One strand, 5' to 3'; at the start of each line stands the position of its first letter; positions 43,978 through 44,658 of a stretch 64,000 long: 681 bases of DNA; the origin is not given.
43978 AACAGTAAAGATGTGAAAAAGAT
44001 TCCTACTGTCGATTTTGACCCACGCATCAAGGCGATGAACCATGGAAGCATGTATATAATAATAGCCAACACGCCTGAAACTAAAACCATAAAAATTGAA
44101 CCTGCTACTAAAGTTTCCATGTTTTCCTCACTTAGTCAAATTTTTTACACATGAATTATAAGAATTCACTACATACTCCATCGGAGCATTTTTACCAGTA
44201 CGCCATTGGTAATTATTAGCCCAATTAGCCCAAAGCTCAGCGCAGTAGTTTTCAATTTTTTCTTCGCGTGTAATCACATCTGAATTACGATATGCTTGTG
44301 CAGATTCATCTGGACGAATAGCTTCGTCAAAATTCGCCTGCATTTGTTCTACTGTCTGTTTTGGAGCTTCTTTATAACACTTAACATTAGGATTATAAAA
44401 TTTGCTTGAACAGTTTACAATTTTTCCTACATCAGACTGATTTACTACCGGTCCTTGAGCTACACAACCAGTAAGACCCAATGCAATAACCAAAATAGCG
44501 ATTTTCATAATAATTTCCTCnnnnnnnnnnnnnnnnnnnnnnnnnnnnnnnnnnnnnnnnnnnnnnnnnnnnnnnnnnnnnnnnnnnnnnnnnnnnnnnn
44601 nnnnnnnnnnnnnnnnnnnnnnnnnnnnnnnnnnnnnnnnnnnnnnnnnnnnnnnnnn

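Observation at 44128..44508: Lipoprotein gene next to the superinfection-immunity gene imm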

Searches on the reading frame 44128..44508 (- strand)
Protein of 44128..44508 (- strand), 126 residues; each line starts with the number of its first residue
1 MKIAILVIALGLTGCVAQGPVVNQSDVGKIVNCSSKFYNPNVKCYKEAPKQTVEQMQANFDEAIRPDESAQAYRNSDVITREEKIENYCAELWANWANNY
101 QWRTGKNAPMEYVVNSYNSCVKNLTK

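Call 4: search_protein_families(library=pfam, proteins=[window:44128-44508:-], max_evalue=1)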
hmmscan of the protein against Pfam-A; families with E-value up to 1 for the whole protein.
window:44128-44508:- (126 aa): 4 families
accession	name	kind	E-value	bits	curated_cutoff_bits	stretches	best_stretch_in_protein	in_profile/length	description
PF17578.7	DUF5481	-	5.4e-72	239.2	27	1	22-124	1-103/103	Family of unknown function (DUF5481)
PF05504.16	Spore_GerAC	-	0.062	13.9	23.6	1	48-116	90-161/167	Spore germination B3/ GerAC like, C-terminal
PF17078.10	SHE3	-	0.085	13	30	1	47-125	104-182/228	SWI5-dependent HO expression protein 3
PF08139.17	LPAM_1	-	0.44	11.5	20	1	3-15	5-17/18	Prokaryotic membrane lipoprotein lipid attachment site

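Call 10: search_protein_families(library=phrogs, proteins=[window:44128-44508:-], max_evalue=0.01)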
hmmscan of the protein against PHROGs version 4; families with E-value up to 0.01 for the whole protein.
window:44128-44508:- (126 aa): 1 family
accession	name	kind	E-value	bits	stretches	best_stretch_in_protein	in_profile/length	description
phrog_1754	-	unknown function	5e-44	150.9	1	1-126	2-148/148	-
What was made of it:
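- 44128..44508 (-): imm.1 coding sequence (126 aa). It is the precursor of a mature periplasmic lipoprotein of about 112 aa and the orthologue of T4 imm.1 (T4p046, UniProt P18057). It matches Pfam DUF5481 at 5.4e-72 (call 4) and phrog_1754 at 5e-44 (call 10).
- Matches DUF5481 (call 4) and phrog_1754 (call 10).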

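Call 17: find_homologous_proteins(query=window:44128-44508:-, max_evalue=0.001)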
Query window:44128-44508:- (126 aa): 3 proteins with E <= 0.001 among 4 candidates.
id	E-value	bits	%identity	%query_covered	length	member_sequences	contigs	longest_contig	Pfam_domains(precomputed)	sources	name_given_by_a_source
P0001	1.3e-78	279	98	100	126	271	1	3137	PF17578.8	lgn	-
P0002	6.9e-48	180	97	69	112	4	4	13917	PF17578.8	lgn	-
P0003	2.6e-46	175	98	64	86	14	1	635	PF17578.8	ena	-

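Call 18: search_dna_similar(query=window:44128-44508:-, collection=phages, mode=protein, max_rows=60, rows=spread, max_evalue=0.001)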
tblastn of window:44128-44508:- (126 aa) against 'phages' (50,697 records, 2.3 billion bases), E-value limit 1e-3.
Records with a match: 656; places in all: 657; records where one place covers at least 80% of the query: 656.
Best place of each record, by identity: >=99% 369; 95-99% 132; <60% 155.
By first word of the organism name: Escherichia 481; Shigella 75; Enterobacteria 38; Yersinia 24; Salmonella 11; Tequatrovirus 10; Citrobacter 6; Pseudomonas 2; Phage 2; Serratia 2; and 4 more.
By host as written in the record: Escherichia coli 204; - 85; Escherichia coli B 24; Escherichia coli O157:H7 22; Shigella sp. 21; Escherichia coli K-12 15; Yersinia pseudotuberculosis 14; Escherichia coli str. K-12 substr. MG1655 14; and 137 more.
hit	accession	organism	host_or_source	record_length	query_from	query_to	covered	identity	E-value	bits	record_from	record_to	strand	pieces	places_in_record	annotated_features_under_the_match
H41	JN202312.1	Escherichia phage ime09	Escherichia coli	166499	1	126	100%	100.0%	4e-81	264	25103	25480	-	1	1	imm.1: predicted membrane protein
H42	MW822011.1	Shigella phage TB004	Shigella flexneri 1c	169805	1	126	100%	100.0%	9e-81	263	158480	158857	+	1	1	none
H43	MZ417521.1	Escherichia phage 132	Escherichia coli BW25113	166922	1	126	100%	100.0%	1e-80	262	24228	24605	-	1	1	hypothetical protein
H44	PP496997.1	Escherichia phage EC.W13-3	Escherichia coli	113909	1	126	100%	100.0%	7e-80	260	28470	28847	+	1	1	immunity protein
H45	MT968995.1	Escherichia phage vB_EcoM_WL-3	Escherichia coli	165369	1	126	100%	100.0%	7e-80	260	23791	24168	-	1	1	immunity protein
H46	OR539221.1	Escherichia phage vB-Eco-KMB42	Escherichia coli KL6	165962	1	126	100%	100.0%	7e-80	260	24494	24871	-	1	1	imm.1: immunity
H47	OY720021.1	Escherichia phage vB_Eco_Solly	-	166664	1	126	100%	100.0%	7e-80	260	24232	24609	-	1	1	Phage immunity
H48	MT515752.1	Yersinia phage PYps15T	Yersinia pseudotuberculosis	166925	1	126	100%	100.0%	7e-80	260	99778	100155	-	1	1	immunity protein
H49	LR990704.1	Escherichia phage vB_Eco_NR1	-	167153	1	126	100%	100.0%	7e-80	260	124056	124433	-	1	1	hypothetical predicted membrane protein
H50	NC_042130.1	Escherichia phage slur04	Escherichia coli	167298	1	126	100%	100.0%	7e-80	260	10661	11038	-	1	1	hypothetical protein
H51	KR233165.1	Escherichia phage PEC04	Escherichia coli O157:H7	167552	1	126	100%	100.0%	7e-80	260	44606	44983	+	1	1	hypothetical protein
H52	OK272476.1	Escherichia phage JLBYU24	Escherichia coli K-12 MG1655 del ...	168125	1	126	100%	100.0%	7e-80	260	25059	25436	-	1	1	putative iduronate sulfatase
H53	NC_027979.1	Enterobacteria phage RB68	Escherichia coli B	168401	1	126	100%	100.0%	7e-80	260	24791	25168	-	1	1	hypothetical protein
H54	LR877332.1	Shigella phage vB_SsoM_JK08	-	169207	1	126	100%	100.0%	7e-80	260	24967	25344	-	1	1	putative membrane protein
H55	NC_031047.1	Escherichia phage HY03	Escherichia coli O157:H7 ATCC 43890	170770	1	126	100%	100.0%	7e-80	260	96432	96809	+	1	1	hypothetical protein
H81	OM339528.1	Enterobacteria phage SV76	Escherichia coli K-12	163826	1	126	100%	98.4%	5e-78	255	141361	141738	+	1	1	hypothetical protein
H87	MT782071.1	Escherichia phage JN02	Escherichia coli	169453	2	126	99%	33.9%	3e-12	67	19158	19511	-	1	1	immunity protein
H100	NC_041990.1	Escherichia phage ST0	Escherichia coli H8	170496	2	126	99%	32.3%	3e-11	64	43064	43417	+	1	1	hypothetical protein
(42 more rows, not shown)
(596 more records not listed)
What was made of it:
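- On Receptor-blocking lipoproteins (T5 Llp, Cor): The protein is at least 95% identical in all Tequatrovirus records (call 18).
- Checked: It matches Pfam DUF5481 at 239 bits against a cut-off of 27 (call 4) and occurs in 656 phage records (call 18).
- The protein is at least 95% identical across all Tequatrovirus records (call 18).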

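Call 19: get_annotated_region(hit=H87, flank=2500)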
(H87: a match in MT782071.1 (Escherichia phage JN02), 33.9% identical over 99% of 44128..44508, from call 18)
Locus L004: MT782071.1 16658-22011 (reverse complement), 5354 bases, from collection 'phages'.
description: Escherichia phage JN02, complete genome.
organism: Escherichia phage JN02 (NCBI taxid 2759202)
taxonomy: Viruses; Duplodnaviria; Heunggongvirae; Uroviricota; Caudoviricetes; Straboviridae; Tevenvirinae; Mosigvirus
host: Escherichia coli; source: waste water; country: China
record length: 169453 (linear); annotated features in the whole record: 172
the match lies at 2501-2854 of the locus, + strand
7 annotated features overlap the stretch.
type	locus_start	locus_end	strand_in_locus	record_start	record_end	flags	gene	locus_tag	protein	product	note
CDS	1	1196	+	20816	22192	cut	-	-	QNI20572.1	putative helicase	-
CDS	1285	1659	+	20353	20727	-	-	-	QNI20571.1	hypothetical protein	-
CDS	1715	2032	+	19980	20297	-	-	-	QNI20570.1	hypothetical protein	-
CDS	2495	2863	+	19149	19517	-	-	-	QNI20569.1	immunity protein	-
CDS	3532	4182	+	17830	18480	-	-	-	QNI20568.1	hypothetical protein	-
CDS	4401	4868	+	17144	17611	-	-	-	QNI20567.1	hypothetical protein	-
CDS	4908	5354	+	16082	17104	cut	-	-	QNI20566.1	DNA primase subunit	-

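Call 20: get_annotated_region(hit=H100, flank=2500)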
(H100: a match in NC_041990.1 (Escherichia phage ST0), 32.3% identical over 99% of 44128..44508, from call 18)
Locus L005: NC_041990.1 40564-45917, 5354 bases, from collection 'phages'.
description: Escherichia phage ST0, complete genome.
organism: Escherichia phage ST0 (NCBI taxid 2005047)
taxonomy: Viruses; Duplodnaviria; Heunggongvirae; Uroviricota; Caudoviricetes; Straboviridae; Tevenvirinae; Mosigvirus; Mosigvirus JS09
host: Escherichia coli H8; source: -; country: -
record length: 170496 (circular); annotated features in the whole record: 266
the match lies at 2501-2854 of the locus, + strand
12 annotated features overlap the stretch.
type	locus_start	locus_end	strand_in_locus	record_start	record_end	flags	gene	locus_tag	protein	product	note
CDS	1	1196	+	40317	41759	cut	-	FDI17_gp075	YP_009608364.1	AAA family ATPase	-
CDS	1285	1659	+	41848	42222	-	-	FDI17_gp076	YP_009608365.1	hypothetical protein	-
CDS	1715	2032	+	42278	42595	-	-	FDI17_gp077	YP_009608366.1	hypothetical protein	-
CDS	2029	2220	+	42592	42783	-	-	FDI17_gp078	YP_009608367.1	Dmd discriminator of mRNA degradation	-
CDS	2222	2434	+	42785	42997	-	-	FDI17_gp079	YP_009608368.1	hypothetical protein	-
CDS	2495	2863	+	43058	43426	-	-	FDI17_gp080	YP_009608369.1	hypothetical protein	-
CDS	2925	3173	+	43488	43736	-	-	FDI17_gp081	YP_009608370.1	immunity to superinfection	-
CDS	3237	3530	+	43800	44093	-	-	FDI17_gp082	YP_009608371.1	spackle periplasmic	-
CDS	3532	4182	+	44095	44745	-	-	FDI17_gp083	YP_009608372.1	hypothetical protein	-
CDS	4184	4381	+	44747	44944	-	-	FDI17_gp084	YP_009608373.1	hypothetical protein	-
CDS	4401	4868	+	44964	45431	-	-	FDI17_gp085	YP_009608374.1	hypothetical protein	-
CDS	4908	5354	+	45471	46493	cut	-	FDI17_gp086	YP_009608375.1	DNA primase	-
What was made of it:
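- Relocated as a pair to dmd>x>imm.1>imm>sp in Mosigvirus (call 20). In Mosigvirus it lies in one block with both imm and sp (call 20).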

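Call 30: search_protein_families(library=ncbifam, proteins=[window:44128-44508:-], max_evalue=0.1)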
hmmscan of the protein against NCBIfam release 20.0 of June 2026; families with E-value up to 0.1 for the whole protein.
window:44128-44508:- (126 aa): 1 family
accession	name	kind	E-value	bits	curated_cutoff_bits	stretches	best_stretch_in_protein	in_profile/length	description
NF002567.0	PRK02201.1-2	equivalog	0.0027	16.4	452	1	3-79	38-115/651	membrane protein insertase YidC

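Call 31: search_protein_families(library=padloc, proteins=[window:44128-44508:-], max_evalue=0.1)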
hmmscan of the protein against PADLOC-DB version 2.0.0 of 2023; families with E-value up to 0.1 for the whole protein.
window:44128-44508:- (126 aa): 1 family
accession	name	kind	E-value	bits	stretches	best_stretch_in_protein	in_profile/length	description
PDLC03773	RT_UG34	-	0.0044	14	1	23-123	289-386/512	DRT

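Call 32: search_solved_structures(query=A1, max_evalue=10)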
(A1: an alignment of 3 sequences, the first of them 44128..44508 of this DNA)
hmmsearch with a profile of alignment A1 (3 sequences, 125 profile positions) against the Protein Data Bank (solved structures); distinct sequences matched with E-value up to 10: 1.
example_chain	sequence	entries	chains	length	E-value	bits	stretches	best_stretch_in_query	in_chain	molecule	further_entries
8qah_A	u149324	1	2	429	3.1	11.2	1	4-47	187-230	sc-CC-8-58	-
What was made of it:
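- Tried and rejected: A PDB sequence search found nothing (call 32).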

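Call 33: predict_structure(alignment_id=A1)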
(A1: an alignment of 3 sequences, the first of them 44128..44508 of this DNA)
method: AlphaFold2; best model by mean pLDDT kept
length: 126 residues; sequences in the alignment: 3
mean_pLDDT: 58.6   pTM: 0.43
mean pLDDT of the five models: 58.6, 56.0, 53.6, 52.5, 48.7
residues with pLDDT >= 90: 0; 70-90: 51; 50-70: 30; < 50: 45
segments of 3 or more residues with pLDDT < 50: 1-45
pLDDT, mean of each block of 10 residues (from residue 1): 35 30 32 42 52 71 64 61 76 76 76 77 76
secondary structure, 60 per line:
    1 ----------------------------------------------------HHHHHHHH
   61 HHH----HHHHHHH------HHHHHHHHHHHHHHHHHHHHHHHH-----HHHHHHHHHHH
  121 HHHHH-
elements in order: H53-63 H68-74 H81-104 H110-125
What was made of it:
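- Tried and rejected: The first AlphaFold2 run, with 3 sequences, gave pLDDT 58.6 (call 33).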

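Call 34: search_protein_representatives(alignment_id=A1)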
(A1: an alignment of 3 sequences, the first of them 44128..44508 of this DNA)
Query: 3 sequences, 125 profile positions. Proteins with E-value up to 0.001 (for the whole library): 6; up to 1e-10: 5; up to 1e-30: 4. The best 6 are listed.
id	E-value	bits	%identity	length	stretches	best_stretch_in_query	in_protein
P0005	2.0e-60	218.6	-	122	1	1-125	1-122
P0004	2.4e-55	202.2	-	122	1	1-124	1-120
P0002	2.1e-38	147.4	-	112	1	1-85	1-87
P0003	4.2e-33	130.3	-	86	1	42-124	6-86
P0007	8.1e-12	61.6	-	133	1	1-124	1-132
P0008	1.1e-10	57.9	-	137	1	1-119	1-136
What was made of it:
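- Tried and rejected: A profile search of 1.84 billion representative proteins found only 6 clusters (call 34).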

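Call 36: search_dna_similar(query=P0007, collection=phages, mode=protein, max_rows=30, rows=spread, max_evalue=0.001)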
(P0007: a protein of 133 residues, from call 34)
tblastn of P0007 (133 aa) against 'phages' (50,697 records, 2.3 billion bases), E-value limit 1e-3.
Records with a match: 656; places in all: 656; records where one place covers at least 80% of the query: 651.
Best place of each record, by identity: <60% 656.
By first word of the organism name: Escherichia 481; Shigella 75; Enterobacteria 38; Yersinia 24; Salmonella 11; Tequatrovirus 10; Citrobacter 6; Pseudomonas 2; Serratia 2; Phage 2; and 4 more.
By host as written in the record: Escherichia coli 204; - 85; Escherichia coli B 24; Escherichia coli O157:H7 22; Shigella sp. 21; Escherichia coli K-12 15; Escherichia coli str. K-12 substr. MG1655 14; Yersinia pseudotuberculosis 14; and 137 more.
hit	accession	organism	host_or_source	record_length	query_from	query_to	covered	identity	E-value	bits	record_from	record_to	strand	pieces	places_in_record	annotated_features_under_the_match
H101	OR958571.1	Escherichia phage 121/2022-2B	Escherichia coli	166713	1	131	98%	36.5%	2e-15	77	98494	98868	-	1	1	hypothetical protein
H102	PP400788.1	Escherichia phage FL33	Escherichia coli str. K-12 substr. ...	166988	1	131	98%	35.8%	6e-15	75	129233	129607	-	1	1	immunity protein | hypothetical protein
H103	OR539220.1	Escherichia phage vB-Eco-KMB40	Escherichia coli KL53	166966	1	131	98%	35.8%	8e-15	75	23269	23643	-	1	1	imm.1: immunity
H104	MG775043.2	Citrobacter phage vB_CroM_CrRp10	Citrobacter rodentium ICC180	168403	1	131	98%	35.8%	8e-15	75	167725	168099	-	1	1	immunity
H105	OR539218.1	Escherichia phage vB-Eco-KMB26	Escherichia coli KMB517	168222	1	131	98%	35.8%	1e-14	74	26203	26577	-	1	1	immunity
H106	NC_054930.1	Escherichia phage PP01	-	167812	1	131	98%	35.0%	5e-15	76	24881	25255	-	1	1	imm.1: Imm.1 hypothetical predicted membrane protein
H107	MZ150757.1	Salmonella phage Lv5cm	Salmonella enterica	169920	1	131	98%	35.0%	1e-14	75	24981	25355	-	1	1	putative 14.1 kDa protein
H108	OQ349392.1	Escherichia phage KIT06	Escherichia coli NBRC 3972:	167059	1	131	98%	35.0%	1e-14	74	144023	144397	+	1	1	hypothetical protein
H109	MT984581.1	Escherichia phage T4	Escherichia coli B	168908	1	131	98%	35.0%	1e-14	74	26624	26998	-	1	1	putative membrane protein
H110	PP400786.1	Escherichia phage FL12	Escherichia coli str. K-12 substr. ...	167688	1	131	98%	35.0%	1e-14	74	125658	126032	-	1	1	immunity protein | hypothetical protein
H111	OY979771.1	Escherichia phage AUBRB02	-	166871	1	131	98%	35.0%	2e-14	74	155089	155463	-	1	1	hypothetical protein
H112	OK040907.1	Enterobacteria phage Ac3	Escherichia coli O127:B8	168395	1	131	98%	35.0%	2e-14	74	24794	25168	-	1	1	hypothetical protein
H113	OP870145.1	Escherichia phage vB_Eco_F26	Escherichia coli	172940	1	131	98%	35.0%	2e-14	74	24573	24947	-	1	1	hypothetical protein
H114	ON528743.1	Shigella phage ESh33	Shigella sp.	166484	1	131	98%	35.0%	2e-14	74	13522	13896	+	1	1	immunity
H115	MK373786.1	Escherichia phage vB_EcoM_R5505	Escherichia coli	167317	1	131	98%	35.0%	2e-14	74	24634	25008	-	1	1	hypothetical protein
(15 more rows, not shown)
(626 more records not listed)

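Call 37: search_dna_similar(query=P0008, collection=phages, mode=protein, max_rows=30, rows=spread, max_evalue=0.001)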
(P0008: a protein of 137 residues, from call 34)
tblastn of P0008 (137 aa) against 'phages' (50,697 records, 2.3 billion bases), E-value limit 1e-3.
Records with a match: 690; places in all: 690; records where one place covers at least 80% of the query: 657.
Best place of each record, by identity: <60% 690.
By first word of the organism name: Escherichia 512; Shigella 77; Enterobacteria 38; Yersinia 25; Salmonella 11; Tequatrovirus 10; Citrobacter 6; phage 2; Pseudomonas 2; Serratia 2; and 4 more.
By host as written in the record: Escherichia coli 226; - 85; Escherichia coli B 24; Escherichia coli O157:H7 22; Shigella sp. 21; Escherichia coli str. K-12 substr. MG1655 16; Escherichia coli K-12 15; Yersinia pseudotuberculosis 14; and 143 more.
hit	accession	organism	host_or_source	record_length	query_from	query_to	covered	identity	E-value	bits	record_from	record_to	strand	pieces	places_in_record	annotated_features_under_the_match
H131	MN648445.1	Escherichia phage FP43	Escherichia coli O157:H7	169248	1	135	99%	34.1%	1e-8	57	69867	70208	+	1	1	immunity protein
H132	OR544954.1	Escherichia phage vB_EcoM_EP32a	Escherichia coli O157:H7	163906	1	135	99%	32.8%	6e-9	58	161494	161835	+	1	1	hypothetical protein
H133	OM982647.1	Escherichia phage ST2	Escherichia coli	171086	1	135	99%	32.8%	7e-9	58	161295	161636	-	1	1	immunity protein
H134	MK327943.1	Escherichia phage vB_EcoM_G53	Escherichia coli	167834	1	135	99%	32.1%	1e-8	57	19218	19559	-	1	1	hypothetical protein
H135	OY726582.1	Escherichia phage vB_Eco_NicPhage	-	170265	1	135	99%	32.1%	1e-8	57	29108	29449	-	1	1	Phage immunity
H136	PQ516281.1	Escherichia phage vB_EQ1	Escherichia sp.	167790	1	135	99%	32.1%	1e-8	57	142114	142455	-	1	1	hypothetical protein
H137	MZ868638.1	Escherichia phage vB_EcoM-pEK20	Escherichia coli ATCC 43895 (STEC)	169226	1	135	99%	31.4%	3e-8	56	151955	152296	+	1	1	immunity protein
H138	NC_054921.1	Escherichia phage vB_EcoM_IME537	Escherichia coli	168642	1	137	100%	29.2%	2e-7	54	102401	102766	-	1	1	hypothetical protein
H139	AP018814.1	Enterobacteria phage T6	-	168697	1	137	100%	29.2%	3e-7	54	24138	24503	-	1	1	hypothetical protein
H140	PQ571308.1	Shigella phage SF2-1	Shigella flexneri SM3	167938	1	137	100%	29.2%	4e-7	53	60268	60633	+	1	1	immunity protein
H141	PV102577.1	Escherichia phage vB_EcoM_BMB16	Escherichia coli DH5[alpha]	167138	1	137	100%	29.2%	4e-7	53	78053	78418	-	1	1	immunity protein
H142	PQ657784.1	Escherichia phage EPIMRB01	Escherichia coli ATCC 25922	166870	1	137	100%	29.2%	4e-7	53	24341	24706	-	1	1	hypothetical protein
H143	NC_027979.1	Enterobacteria phage RB68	Escherichia coli B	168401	1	137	100%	29.2%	4e-7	53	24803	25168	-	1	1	hypothetical protein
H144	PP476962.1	Escherichia phage EC.W5-4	Escherichia coli KBN3440 (clinical ...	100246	1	137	100%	29.2%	5e-7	53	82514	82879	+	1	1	immunity protein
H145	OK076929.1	Escherichia phage vB_EcoM_C2-3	Escherichia coli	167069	1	137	100%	29.2%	5e-7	53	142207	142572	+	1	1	hypothetical protein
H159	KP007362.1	Escherichia phage vB_EcoM_VR26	Escherichia coli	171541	1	45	33%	46.7%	5e-5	47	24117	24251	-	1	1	hypothetical protein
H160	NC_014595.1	Shigella phage SP18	Shigella sonnei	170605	1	45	33%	42.2%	7e-4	44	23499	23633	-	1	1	hypothetical protein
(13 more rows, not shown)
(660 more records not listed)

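Call 38: get_annotated_region(hit=H159, flank=2500)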
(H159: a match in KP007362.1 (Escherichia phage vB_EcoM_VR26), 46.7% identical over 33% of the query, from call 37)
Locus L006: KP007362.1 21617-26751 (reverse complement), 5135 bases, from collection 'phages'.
description: Enterobacteria phage vB_EcoM_VR26, complete genome.
organism: Escherichia phage vB_EcoM_VR26 (NCBI taxid 1567029)
taxonomy: Viruses; Duplodnaviria; Heunggongvirae; Uroviricota; Caudoviricetes; Straboviridae; Tevenvirinae; Gaprivervirus; Gaprivervirus vr26
host: Escherichia coli; source: wastewater; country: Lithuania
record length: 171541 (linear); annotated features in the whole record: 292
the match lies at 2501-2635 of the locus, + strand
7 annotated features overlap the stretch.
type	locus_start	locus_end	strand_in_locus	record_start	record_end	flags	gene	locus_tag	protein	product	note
CDS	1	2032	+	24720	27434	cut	-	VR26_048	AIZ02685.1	DNA polymerase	similar to bacteriophage T4 gp43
CDS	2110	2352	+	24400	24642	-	imm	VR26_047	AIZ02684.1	immunity to superinfection membrane protein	similar to bacteriophage T4 Imm; Imm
CDS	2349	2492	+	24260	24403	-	-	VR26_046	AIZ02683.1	hypothetical protein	similar to bacteriophage T4 gp42.1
CDS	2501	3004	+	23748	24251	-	-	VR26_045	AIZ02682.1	hypothetical protein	similar to bacteriophage VR7 gp049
CDS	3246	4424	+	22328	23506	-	uvsX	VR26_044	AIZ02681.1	RecA-like recombination protein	similar to bacteriophage T4 UvsX; UvsX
CDS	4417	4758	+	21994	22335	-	-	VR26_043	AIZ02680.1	head vertex assembly chaperone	similar to bacteriophage T4 gp40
CDS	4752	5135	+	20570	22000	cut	-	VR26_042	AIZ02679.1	DNA helicase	similar to bacteriophage T4 gp41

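Call 39: get_annotated_region(hit=H160, flank=2500)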
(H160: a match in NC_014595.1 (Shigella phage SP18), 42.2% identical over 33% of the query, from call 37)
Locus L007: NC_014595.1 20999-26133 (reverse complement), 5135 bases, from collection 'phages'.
description: Shigella phage SP18, complete genome.
organism: Shigella phage SP18 (NCBI taxid 645664)
taxonomy: Viruses; Duplodnaviria; Heunggongvirae; Uroviricota; Caudoviricetes; Straboviridae; Tevenvirinae; Gaprivervirus; Gaprivervirus sp18
host: Shigella sonnei; source: -; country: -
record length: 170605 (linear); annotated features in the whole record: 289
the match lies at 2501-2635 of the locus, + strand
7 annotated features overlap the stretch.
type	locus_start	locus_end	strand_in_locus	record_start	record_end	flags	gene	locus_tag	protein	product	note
CDS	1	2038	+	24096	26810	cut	gp43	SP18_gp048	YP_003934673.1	DNA polymerase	similar to gp43 DNA polymerase of Enterobacteria phage JS98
CDS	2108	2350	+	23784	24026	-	imm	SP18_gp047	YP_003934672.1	immunity to superinfection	similar to Imm immunity to superinfection membrane protein of Enterobacteria phage JS98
CDS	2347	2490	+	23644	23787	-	-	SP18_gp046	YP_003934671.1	hypothetical protein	-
CDS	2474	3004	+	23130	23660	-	-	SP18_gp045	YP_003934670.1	hypothetical protein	similar to hypothetical protein EpJS98_gp043 of Enterobacteria phage JS98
CDS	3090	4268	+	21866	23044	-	uvsX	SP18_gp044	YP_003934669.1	DNA repair protein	similar to T4 UvsX RecA-like recombinase protein of Enterobacteria phage RB32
CDS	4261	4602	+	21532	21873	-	gp40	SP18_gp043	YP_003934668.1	head vertex assembly chaperone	similar to gp40 head vertex assembly chaperone of Enterobacteria phage JS98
CDS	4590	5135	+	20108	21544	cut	gp41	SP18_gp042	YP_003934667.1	DNA primase-helicase subunit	similar to gp41 DNA primase-helicase subunit of Enterobacteria phage JS98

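Call 49: find_homologous_proteins(query=A3, max_evalue=0.01)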
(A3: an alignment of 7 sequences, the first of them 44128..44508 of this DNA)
Query A3 (7 sequences) (126 aa, profile of the alignment): 8 proteins with E <= 0.01 among 2071 candidates.
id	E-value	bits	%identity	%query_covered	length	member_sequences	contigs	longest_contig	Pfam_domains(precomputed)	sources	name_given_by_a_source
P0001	7.7e-55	202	98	100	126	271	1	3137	PF17578.8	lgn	-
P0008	7.7e-49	183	29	97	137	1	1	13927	-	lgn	-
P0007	8.3e-47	177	35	99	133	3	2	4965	PF17578.8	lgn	-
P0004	1.5e-46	176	33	99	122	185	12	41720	PF17578.8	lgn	-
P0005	2.0e-45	172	55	71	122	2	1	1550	PF17578.8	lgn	-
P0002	1.1e-36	144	97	69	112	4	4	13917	PF17578.8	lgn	-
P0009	2.9e-35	139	35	99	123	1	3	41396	PF17578.8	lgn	-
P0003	1.8e-28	117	98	64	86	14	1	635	PF17578.8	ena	-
